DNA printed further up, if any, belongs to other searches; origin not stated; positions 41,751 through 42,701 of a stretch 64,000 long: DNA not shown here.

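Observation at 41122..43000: LicD transferase + TagD-like cytidylyltransferase + truncated pyruvate-kinase barrel: candidate CDP-activated phospho-substituent pathway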

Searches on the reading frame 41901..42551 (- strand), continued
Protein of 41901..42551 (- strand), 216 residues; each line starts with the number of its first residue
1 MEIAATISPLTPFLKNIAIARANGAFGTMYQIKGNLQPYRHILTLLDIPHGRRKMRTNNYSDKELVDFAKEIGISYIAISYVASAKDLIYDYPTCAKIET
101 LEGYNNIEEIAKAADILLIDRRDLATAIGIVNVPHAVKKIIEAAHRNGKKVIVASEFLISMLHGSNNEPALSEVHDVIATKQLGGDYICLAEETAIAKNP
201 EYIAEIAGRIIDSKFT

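Call 47: search_protein_families(library=pfam, proteins=[P0103, P0104, P0113, P0119, P0109, P0102, P0105, P0106, P0154, P0116], max_evalue=0.001)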
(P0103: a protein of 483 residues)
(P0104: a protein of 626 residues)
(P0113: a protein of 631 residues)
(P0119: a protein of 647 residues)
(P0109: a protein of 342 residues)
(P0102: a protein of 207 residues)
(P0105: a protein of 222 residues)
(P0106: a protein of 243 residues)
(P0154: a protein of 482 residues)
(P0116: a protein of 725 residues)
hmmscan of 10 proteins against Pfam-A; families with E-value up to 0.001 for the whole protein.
P0103 (483 aa): 3 families
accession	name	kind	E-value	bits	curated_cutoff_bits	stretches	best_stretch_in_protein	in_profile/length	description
PF00224.27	PK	-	1.2e-46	159.8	30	1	63-213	175-327/328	Pyruvate kinase, barrel domain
PF12804.13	NTP_transf_3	-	3e-07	31.2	27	1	230-356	1-124/160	MobA-like NTP transferase domain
PF00483.29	NTP_transferase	-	8.9e-07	29.2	21.2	1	229-348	1-129/245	Nucleotidyl transferase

P0104 (626 aa): 4 families
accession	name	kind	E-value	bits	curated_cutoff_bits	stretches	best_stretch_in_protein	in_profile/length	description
PF01747.23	ATP-sulfurylase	-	5.4e-72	242.1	24.3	1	406-615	2-211/212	ATP-sulfurylase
PF14306.12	PUA_2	-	1.8e-46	158.1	27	1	240-399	1-159/159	PUA-like domain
PF00224.27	PK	-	3.4e-42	145.1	30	1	51-218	163-328/328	Pyruvate kinase, barrel domain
PF03328.21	HpcH_HpaI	-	0.00072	19.3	25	0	70-156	79-170/221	HpcH/HpaI aldolase/citrate lyase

P0113 (631 aa): 5 families
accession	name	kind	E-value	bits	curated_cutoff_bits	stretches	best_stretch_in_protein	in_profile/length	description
PF00009.33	GTP_EFTU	-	3.7e-47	160.8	26.5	1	3-184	3-177/188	Elongation factor Tu GTP binding domain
PF00224.27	PK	-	7.9e-32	111.1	30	1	453-610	162-321/328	Pyruvate kinase, barrel domain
PF22594.2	GTP-eEF1A_C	-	4.4e-14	53.1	27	1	313-390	13-90/101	GTP-eEF1A C-terminal domain-like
PF01926.29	MMR_HSR1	-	1e-06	29.3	21.9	0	60-137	31-113/113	50S ribosome-binding GTPase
PF03144.31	GTP_EFTU_D2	-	2e-05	25.4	30.3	1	228-288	3-70/73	Elongation factor Tu domain 2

P0119 (647 aa): 5 families
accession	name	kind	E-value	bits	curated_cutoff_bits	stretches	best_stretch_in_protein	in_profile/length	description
PF00009.33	GTP_EFTU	-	6.2e-45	153.5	26.5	1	3-189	2-176/188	Elongation factor Tu GTP binding domain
PF00224.27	PK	-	6.3e-25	88.4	30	1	483-634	177-328/328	Pyruvate kinase, barrel domain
PF22594.2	GTP-eEF1A_C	-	1.9e-14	54.3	27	1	313-395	7-89/101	GTP-eEF1A C-terminal domain-like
PF03144.31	GTP_EFTU_D2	-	1.5e-08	35.4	30.3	1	234-295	3-71/73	Elongation factor Tu domain 2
PF01926.29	MMR_HSR1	-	1.9e-05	25.2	21.9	0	8-143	3-113/113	50S ribosome-binding GTPase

P0109 (342 aa): 1 family
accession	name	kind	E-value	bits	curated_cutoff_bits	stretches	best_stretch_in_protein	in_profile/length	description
PF00224.27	PK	-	4.6e-40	138.1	30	1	71-212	178-322/328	Pyruvate kinase, barrel domain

P0102 (207 aa): 1 family
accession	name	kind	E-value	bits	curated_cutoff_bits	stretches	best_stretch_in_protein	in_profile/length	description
PF00224.27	PK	-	4.6e-14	52.7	30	1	46-197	162-325/328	Pyruvate kinase, barrel domain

P0105 (222 aa): 1 family
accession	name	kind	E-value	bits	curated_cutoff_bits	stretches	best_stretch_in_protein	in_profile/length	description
PF00224.27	PK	-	1.5e-22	80.6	30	1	90-206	214-328/328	Pyruvate kinase, barrel domain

P0106 (243 aa): 1 family
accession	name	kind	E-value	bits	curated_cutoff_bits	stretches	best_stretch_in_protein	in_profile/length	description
PF00224.27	PK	-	2.3e-29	102.9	30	1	49-214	162-328/328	Pyruvate kinase, barrel domain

P0154 (482 aa): 2 families
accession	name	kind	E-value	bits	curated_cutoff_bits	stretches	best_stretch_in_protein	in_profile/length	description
PF00224.27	PK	-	8.4e-75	252.3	30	2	89-243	174-328/328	Pyruvate kinase, barrel domain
PF00300.27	His_Phos_1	-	1.1e-33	117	21.7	1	278-464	1-181/194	Histidine phosphatase superfamily (branch 1)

P0116 (725 aa): 4 families
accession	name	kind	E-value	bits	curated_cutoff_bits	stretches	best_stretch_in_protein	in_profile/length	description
PF01747.23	ATP-sulfurylase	-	4.8e-79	265.1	24.3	1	178-385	2-209/212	ATP-sulfurylase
PF00224.27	PK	-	4.8e-69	233.4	30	1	398-711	2-328/328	Pyruvate kinase, barrel domain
PF14306.12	PUA_2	-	1.3e-52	178.1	27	1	14-171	1-159/159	PUA-like domain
PF03328.21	HpcH_HpaI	-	0.00016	21.4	25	1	596-643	115-164/221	HpcH/HpaI aldolase/citrate lyase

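Call 50: find_encoding_contigs(protein=P0103, flank=8000, max_places=2)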
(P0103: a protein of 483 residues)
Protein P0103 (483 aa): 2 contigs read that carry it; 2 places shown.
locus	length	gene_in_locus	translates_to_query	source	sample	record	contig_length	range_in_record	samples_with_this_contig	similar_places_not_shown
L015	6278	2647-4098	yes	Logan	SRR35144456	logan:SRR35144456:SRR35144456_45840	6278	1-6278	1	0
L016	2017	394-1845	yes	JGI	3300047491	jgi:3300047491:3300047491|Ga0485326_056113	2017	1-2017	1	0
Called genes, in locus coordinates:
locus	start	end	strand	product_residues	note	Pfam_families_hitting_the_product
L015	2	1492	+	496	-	?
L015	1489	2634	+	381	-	PF14306:PUA_2, PF01747:ATP-sulfurylase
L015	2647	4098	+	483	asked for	PF00224:PK, PF00483:NTP_transferase (weak), PF12804:NTP_transf_3 (weak)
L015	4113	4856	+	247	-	PF13489:Methyltransf_23, PF01209:Ubie_methyltran, PF13847:Methyltransf_31, PF08241:Methyltransf_11, PF08242:Methyltransf_12, PF13649:Methyltransf_25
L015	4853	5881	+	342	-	PF01066:CDP-OH_P_transf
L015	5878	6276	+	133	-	?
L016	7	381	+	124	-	PF01747:ATP-sulfurylase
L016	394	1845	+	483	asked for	PF00224:PK, PF00483:NTP_transferase (weak), PF12804:NTP_transf_3 (weak)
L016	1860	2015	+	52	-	?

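Call 51: find_encoding_contigs(protein=P0102, flank=8000, max_places=2)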
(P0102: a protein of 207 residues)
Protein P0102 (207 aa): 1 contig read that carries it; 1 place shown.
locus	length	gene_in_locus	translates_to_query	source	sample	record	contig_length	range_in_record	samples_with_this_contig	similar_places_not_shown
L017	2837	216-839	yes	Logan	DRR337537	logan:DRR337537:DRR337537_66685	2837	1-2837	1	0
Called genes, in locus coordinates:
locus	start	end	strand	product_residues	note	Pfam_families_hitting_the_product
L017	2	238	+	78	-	?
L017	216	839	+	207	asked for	PF00224:PK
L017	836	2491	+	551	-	PF00535:Glycos_transf_2, PF13641:Glyco_tranf_2_3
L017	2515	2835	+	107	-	?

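Call 64: search_dna_similar(query=window:41901-42551:-, collection=phages, mode=protein, max_evalue=0.001, max_rows=10)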
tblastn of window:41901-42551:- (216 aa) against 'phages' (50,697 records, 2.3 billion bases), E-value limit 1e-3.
Records with a match: 5; places in all: 5; records where one place covers at least 80% of the query: 0.
Best place of each record, by identity: <60% 5.
By first word of the organism name: Bacteriophage 4; Pasteurella 1.
By host as written in the record: - 4; Pasteurella multocida Past30 1.
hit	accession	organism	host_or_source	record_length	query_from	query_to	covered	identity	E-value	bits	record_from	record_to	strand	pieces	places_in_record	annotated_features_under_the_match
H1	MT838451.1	Bacteriophage sp.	human fecal samples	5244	61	210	69%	32.7%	2e-10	65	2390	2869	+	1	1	record has no annotation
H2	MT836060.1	Bacteriophage sp.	human fecal samples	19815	62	207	68%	33.5%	3e-10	65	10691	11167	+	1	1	record has no annotation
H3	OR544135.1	Pasteurella phage Pmp4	Pasteurella multocida Past30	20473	62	207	68%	31.9%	2e-9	62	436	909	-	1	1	hypothetical protein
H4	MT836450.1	Bacteriophage sp.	human fecal samples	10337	61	200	65%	32.5%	5e-13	73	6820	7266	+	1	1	record has no annotation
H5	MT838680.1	Bacteriophage sp.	human fecal samples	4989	68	200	62%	32.2%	1e-9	63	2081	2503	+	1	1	record has no annotation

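Call 85: predict_structure(alignment_id=A7)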
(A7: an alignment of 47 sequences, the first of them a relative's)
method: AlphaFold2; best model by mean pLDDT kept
length: 375 residues; sequences in the alignment: 47
mean_pLDDT: 91.0   pTM: 0.62
mean pLDDT of the five models: 91.0, 90.7, 89.8, 89.4, 89.4
residues with pLDDT >= 90: 297; 70-90: 50; 50-70: 14; < 50: 14
segments of 3 or more residues with pLDDT < 50: 142-155
pLDDT, mean of each block of 10 residues (from residue 1): 96 90 98 98 92 97 98 97 97 72 94 93 71 74 45 56 96 94 96 97 98 85 95 98 97 97 98 98 96 96 98 92 92 93 96 92 95 84
secondary structure, 60 per line:
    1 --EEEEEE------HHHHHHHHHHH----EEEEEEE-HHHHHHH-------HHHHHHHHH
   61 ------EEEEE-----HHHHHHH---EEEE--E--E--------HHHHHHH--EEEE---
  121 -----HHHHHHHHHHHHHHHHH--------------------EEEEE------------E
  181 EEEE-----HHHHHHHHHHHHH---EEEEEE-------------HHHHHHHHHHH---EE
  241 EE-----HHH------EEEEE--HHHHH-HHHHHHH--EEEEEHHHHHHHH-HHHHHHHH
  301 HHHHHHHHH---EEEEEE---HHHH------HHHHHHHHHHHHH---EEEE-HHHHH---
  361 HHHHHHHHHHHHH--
elements in order: E3-8 H15-25 E30-36 H38-44 H52-60 E67-71 H77-83 E87-90 H105-111 E114-117 H126-142 E163-167 E180-184 H190-202 E206-211 H225-235 E239-242 E257-261 H264-268 H270-276 E279-283 H284-291 H293-309 E313-318 H322-325 H332-344 E348-351 H353-357 H361-373
